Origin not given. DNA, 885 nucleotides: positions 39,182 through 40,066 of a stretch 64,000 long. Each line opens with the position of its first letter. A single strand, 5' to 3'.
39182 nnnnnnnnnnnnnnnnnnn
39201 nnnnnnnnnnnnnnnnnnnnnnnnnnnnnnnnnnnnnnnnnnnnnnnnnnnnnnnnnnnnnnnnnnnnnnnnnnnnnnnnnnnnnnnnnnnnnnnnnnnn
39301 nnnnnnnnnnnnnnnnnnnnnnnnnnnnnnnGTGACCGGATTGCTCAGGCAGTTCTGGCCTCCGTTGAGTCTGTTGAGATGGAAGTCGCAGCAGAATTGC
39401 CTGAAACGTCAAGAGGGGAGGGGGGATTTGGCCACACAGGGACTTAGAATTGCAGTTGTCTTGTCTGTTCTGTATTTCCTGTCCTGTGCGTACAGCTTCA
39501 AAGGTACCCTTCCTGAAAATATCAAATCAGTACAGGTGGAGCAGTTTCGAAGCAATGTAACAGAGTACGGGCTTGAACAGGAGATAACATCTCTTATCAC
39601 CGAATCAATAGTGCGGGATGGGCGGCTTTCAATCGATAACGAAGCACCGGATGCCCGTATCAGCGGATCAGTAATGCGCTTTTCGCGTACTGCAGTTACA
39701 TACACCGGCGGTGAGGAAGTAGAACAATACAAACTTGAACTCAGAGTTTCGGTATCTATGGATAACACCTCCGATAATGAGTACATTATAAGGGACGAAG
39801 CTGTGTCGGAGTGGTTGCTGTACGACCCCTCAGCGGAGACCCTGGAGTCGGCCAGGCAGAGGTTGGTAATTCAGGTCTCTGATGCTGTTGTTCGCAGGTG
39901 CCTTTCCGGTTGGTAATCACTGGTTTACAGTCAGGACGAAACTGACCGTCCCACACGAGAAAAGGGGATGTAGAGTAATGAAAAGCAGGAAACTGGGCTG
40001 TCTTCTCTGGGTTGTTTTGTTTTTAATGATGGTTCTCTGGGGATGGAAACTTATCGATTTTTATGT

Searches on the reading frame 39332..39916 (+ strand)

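Call 17: search_protein_families(library=pfam, proteins=[window:39332-39916:+], max_evalue=0.001)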
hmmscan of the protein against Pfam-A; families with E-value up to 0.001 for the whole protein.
window:39332-39916:+ (194 aa): 1 family
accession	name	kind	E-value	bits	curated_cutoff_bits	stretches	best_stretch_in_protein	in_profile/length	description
PF04390.17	LptE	-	7.9e-07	30.2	23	1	65-189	2-117/118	Lipopolysaccharide-assembly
